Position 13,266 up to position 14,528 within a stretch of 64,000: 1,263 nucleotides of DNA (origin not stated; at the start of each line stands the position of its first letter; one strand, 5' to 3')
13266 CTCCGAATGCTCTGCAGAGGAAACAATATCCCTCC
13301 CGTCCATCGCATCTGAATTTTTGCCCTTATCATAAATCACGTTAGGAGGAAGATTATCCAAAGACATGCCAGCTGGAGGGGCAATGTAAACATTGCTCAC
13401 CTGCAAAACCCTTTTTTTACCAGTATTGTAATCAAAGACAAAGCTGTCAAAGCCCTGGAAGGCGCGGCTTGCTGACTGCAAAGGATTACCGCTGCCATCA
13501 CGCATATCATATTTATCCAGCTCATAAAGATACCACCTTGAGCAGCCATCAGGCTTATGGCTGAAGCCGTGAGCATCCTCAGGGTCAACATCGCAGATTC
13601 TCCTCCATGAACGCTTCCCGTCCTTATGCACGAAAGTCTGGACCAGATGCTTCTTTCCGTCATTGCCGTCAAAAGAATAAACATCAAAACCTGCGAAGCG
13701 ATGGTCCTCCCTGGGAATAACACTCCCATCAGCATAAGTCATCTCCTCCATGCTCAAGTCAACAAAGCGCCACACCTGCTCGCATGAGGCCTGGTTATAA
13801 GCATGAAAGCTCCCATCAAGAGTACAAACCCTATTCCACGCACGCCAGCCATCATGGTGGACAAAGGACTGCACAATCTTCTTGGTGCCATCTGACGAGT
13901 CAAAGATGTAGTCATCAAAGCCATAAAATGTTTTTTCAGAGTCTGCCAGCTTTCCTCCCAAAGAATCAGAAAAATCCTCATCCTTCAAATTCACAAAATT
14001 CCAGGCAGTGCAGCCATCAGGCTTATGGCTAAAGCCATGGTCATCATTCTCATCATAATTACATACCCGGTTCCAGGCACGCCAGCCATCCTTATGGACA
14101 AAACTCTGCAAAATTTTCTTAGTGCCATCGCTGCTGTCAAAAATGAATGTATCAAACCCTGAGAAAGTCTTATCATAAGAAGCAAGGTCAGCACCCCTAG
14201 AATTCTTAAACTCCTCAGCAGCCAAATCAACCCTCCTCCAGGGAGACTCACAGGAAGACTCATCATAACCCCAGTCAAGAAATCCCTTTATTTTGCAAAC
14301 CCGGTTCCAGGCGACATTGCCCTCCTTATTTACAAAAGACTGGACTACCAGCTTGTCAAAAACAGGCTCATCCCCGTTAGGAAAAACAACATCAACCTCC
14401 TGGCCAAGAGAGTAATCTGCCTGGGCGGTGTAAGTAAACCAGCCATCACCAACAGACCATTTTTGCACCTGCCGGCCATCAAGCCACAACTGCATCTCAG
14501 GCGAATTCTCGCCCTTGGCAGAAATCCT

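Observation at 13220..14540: Unrecognised ~75-80-aa '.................' repeat nested inside a CBM-like beta-sandwich (giant 2 copy)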

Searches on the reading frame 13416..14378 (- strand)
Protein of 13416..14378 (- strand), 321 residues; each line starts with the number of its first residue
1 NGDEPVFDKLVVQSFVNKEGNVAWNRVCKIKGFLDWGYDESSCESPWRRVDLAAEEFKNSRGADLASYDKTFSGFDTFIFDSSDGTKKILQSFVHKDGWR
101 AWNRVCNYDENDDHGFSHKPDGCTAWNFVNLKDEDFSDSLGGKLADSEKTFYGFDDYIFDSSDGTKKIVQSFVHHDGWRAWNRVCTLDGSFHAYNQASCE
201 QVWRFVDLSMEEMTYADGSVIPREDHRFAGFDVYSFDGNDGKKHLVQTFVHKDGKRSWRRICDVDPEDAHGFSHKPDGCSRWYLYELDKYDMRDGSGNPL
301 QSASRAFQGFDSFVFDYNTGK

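Call 60: predict_structure(alignment_id=A3)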
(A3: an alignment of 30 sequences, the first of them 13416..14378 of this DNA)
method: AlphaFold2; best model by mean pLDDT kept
length: 321 residues; sequences in the alignment: 30
mean_pLDDT: 93.6   pTM: 0.90
mean pLDDT of the five models: 93.6, 93.5, 93.1, 92.1, 91.9
residues with pLDDT >= 90: 288; 70-90: 25; 50-70: 5; < 50: 3
segments of 3 or more residues with pLDDT < 50: none
pLDDT, mean of each block of 10 residues (from residue 1): 68 96 95 92 90 93 94 97 97 98 97 91 95 92 94 96 97 97 96 91 95 93 96 96 97 97 97 94 94 92 93 90 49
secondary structure, 60 per line:
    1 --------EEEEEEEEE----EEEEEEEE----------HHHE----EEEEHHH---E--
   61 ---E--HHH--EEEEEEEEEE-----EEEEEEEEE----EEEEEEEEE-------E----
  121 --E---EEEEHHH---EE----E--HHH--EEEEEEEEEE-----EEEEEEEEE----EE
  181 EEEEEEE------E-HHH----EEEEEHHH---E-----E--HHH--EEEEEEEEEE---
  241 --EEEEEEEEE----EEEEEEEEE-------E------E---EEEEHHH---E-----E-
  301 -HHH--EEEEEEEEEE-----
elements in order: E9-17 E22-29 E48-51 E72-81 E87-95 E100-108 E127-130 E151-160 E166-174 E179-187 E203-207 E228-237 E243-251 E256-264 E283-286 E307-316
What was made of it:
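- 13419..14372 (-): g2 module: nested four-unit repeat array (aa 224-541). Register is B'CD-(A'B'CD)x3-A', 16 strands, two conserved Cys per unit. AF2 array-only model with pLDDT 93.6 and pTM 0.90 (call 60).
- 13419..13460 (-): g2 trailing A' strand (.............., aa 528-541). It is proposed to complete blade 1 as a 'velcro' strand. In the array-only model it is a 10-residue strand in pLDDT blocks averaging 90-93 (call 60).
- On Beta-propeller (closed ring of four-stranded blades): The trailing strand is modelled confidently (call 60). pTM is 0.90.
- The array-only model has pLDDT 93.6, pTM 0.90 and 16 strands (call 60). The trailing A' strand is modelled as a full-length, high-confidence strand (call 60). 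A pTM of 0.90 for 321 residues indicates a compact globule (call 60).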

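Call 63: fold_search(model_id=the predicted structure, library=pdb)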
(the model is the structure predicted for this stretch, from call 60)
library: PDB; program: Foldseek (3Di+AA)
matches with E <= 10: 1591; with E <= 0.001: 13
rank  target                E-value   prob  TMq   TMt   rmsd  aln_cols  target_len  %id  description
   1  5mvh                  1.1e-04  0.96  0.24  0.21  13.6       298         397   10  Glycoside Hydrolase BACCELL_00856 (released 2017-04-26)
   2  6htn_A                1.3e-04  1.00  0.28  0.52   7.5       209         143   12  Structure of a fucose lectin from Kordia zhangzhouensis in complex with methyl-fucoside (released 2019-01-23)
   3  5c0p                  1.7e-04  1.00  0.34  0.38  11.3       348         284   11  The crystal structure of endo-arabinase from Bacteroides thetaiotaomicron VPI-5482 (released 2015-07-01)
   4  7wb4_e                3.9e-04  0.91  0.30  0.10  16.6       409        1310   10  Cryo-EM structure of the NR subunit from X. laevis NPC (released 2022-03-02)
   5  3a71                  4.3e-04  0.93  0.27  0.26  13.4       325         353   11  High resolution structure of Penicillium chrysogenum alpha-L-arabinanase (released 2010-09-15)
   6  3h6j                  4.3e-04  0.90  0.27  0.22  12.6       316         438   11  Crystal structure of a putative neuraminidase from Pseudomonas aeruginosa (released 2009-05-12)
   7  4buj_G                4.6e-04  0.99  0.28  0.24  12.5       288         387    9  Crystal structure of the S. cerevisiae Ski2-3-8 complex (released 2013-08-28)
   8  5muk                  5.7e-04  0.80  0.23  0.20  14.5       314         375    9  Glycoside Hydrolase BT3686 (released 2017-04-26)
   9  7fik_e                6.8e-04  0.91  0.29  0.10  17.5       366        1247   10  The cryo-EM structure of the CR subunit from X. laevis NPC (released 2022-11-09)
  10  9v9n_C                8.0e-04  0.95  0.29  0.24  10.7       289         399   10  Cryo-EM structure of KICSTOR CCC complex (state 5) (released 2025-11-12)
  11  4buj_D                8.0e-04  0.93  0.28  0.25  13.2       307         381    8  Crystal structure of the S. cerevisiae Ski2-3-8 complex (released 2013-08-28)
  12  4irt                  8.0e-04  0.80  0.23  0.20  13.2       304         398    9  Crystal structure of a putative neuraminidase (BACOVA_03493) from Bacteroides ovatus ATCC 8483 at 1.74 A resolution (released 2013-03-13)
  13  7r5k_R0               9.0e-04  0.90  0.30  0.09  18.3       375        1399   10  Human nuclear pore complex (constricted) (released 2022-06-22)
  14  2w38                  1.0e-03  0.91  0.30  0.25  12.6       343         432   11  Crystal structure of the pseudaminidase from Pseudomonas aeruginosa (released 2008-12-23)
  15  6gmu                  1.0e-03  0.72  0.26  0.25  13.4       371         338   11  Serum paraoxonase-1 by directed evolution with the L69G/H134R/F222S/T332S mutations (released 2019-04-17)
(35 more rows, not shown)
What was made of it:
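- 13419..14372 (-): Foldseek returns mainly propellers (call 63).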

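Call 68: search_solved_structures(query=A3, max_evalue=10, show_alignments=2)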
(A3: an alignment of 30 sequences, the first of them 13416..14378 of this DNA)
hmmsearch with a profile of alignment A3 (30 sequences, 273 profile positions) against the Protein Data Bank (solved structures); distinct sequences matched with E-value up to 10: 9.
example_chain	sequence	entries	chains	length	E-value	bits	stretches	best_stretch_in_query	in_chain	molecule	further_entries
6gms_A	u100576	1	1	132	0.11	14.9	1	218-243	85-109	Prepilin peptidase-dependent protein D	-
6gmb_A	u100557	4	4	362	0.15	14.5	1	80-149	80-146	Hydroxyacid oxidase 1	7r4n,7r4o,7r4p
6gmc_A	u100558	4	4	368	0.15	14.5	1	80-149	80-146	Hydroxyacid oxidase 1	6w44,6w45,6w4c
5qib_A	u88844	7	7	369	0.15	14.5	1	80-149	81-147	Hydroxyacid oxidase 1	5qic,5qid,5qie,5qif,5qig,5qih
2w0u_A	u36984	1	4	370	0.15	14.5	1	80-149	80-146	HYDROXYACID OXIDASE 1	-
2rdt_A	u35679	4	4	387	0.16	14.4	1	80-149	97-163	Hydroxyacid oxidase 1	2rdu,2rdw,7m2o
2nzl_A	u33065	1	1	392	0.17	14.3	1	80-149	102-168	Hydroxyacid oxidase 1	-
6gv9_A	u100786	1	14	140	0.4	13.1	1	218-243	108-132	Prepilin peptidase-dependent protein D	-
9cr1_A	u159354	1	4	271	1.6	11.1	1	123-178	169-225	Histidine racemase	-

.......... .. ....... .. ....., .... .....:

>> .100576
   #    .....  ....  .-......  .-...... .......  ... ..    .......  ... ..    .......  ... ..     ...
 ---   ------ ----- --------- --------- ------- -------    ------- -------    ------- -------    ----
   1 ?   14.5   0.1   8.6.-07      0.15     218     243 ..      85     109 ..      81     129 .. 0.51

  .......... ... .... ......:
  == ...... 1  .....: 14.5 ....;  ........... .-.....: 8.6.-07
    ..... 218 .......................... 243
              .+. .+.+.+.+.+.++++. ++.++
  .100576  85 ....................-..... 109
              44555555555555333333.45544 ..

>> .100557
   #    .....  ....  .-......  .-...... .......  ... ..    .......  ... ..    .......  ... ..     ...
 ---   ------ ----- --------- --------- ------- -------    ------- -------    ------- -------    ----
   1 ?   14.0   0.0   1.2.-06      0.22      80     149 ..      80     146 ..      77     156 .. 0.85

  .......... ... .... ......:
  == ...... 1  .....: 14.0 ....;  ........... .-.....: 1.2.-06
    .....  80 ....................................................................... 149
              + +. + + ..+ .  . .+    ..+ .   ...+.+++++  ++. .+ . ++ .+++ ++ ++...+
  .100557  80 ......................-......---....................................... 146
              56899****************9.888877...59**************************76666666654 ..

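Call 74: find_homologous_proteins(query=A3, max_evalue=0.001)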
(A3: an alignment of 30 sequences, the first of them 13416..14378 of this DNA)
Query A3 (30 sequences): 4907 candidates shared short words with the query, none scored E <= 0.001.

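Call 75: fold_search(model_id=the predicted structure, library=viral)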
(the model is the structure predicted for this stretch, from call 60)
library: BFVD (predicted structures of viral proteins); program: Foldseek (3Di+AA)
matches with E <= 10: 922; with E <= 0.001: 12
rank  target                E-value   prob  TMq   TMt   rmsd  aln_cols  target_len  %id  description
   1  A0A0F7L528            3.4e-06  0.94  0.18  0.11  16.5       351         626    9  Uncharacterized protein [uncultured marine virus]
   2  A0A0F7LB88            2.3e-05  1.00  0.36  0.24  10.1       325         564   11  Uncharacterized protein [uncultured marine virus]
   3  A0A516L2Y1            5.3e-05  0.97  0.29  0.25  13.9       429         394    9  (no name in the UniProt tables at hand)
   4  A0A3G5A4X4            1.9e-04  1.00  0.30  0.36  10.1       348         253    7  Uncharacterized protein [Harvfovirus sp.]
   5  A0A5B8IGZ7            2.7e-04  0.87  0.25  0.09  17.6       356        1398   11  YHYH domain-containing protein [Mimiviridae sp. ChoanoV1]
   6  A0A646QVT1            3.2e-04  0.96  0.25  0.18  12.5       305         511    8  (no name in the UniProt tables at hand)
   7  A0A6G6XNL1            3.8e-04  0.85  0.25  0.12  13.6       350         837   13  (no name in the UniProt tables at hand)
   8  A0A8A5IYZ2            5.6e-04  0.41  0.19  0.15  15.6       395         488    8  (no name in the UniProt tables at hand)
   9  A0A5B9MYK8            5.9e-04  0.25  0.12  0.08  30.6       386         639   11  Large distal tail fiber subunit [Shigella phage JK23]
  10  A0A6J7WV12            6.7e-04  0.93  0.31  0.10  11.3       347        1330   10  Uncharacterized protein [uncultured Caudovirales phage]
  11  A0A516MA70            6.7e-04  0.63  0.26  0.23  14.9       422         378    9  (no name in the UniProt tables at hand)
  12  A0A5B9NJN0            9.3e-04  0.35  0.13  0.07  23.7       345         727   11  Putative tail fiber protein [Erwinia phage vB_EamM_TropicalSun]
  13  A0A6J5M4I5            1.2e-03  0.90  0.26  0.13  12.3       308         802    7  Uncharacterized protein [uncultured Caudovirales phage]
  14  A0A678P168            1.2e-03  0.93  0.27  0.13   9.8       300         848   10  Tail spike TSP1/Gp66 N-terminal domain-containing protein [Pectobacterium phage phiA41]
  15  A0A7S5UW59            1.2e-03  0.44  0.18  0.12  14.3       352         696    9  (no name in the UniProt tables at hand)
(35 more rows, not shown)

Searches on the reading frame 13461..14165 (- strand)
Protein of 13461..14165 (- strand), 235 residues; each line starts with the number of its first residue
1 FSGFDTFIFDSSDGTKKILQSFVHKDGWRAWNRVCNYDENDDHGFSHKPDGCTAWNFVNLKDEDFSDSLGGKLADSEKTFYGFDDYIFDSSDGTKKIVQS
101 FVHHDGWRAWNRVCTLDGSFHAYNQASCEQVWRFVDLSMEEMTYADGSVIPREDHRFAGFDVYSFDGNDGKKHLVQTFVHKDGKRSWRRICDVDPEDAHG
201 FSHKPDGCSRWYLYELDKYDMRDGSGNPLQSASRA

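Call 13: search_protein_families(library=pfam, proteins=[window:13461-14165:-], max_evalue=10)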
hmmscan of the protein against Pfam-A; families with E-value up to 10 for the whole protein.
seq(235 aa): 3 families
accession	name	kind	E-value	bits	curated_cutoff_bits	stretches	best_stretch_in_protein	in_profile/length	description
PF21384.2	Cas3_I-F_Cas2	-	0.00085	19.9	27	1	92-118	15-41/79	CRISPR-associated nuclease/helicase Cas3, I-F/YPEST, Cas2 domain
PF07806.16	Nod_GRP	-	0.062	13.6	25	2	20-43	7-30/38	Nodule-specific GRP repeat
PF18903.5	DUF5659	-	0.17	12.2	23.6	0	4-29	32-57/75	Domain of unknown function (DUF5659)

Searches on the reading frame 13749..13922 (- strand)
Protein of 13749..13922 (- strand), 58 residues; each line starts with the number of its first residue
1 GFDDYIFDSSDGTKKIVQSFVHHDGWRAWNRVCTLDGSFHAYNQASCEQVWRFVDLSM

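Call 44: find_homologous_proteins(query=A2, max_evalue=0.001)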
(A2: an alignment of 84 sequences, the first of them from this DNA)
Query A2 (84 sequences): 31 candidates shared short words with the query, none scored E <= 0.001.
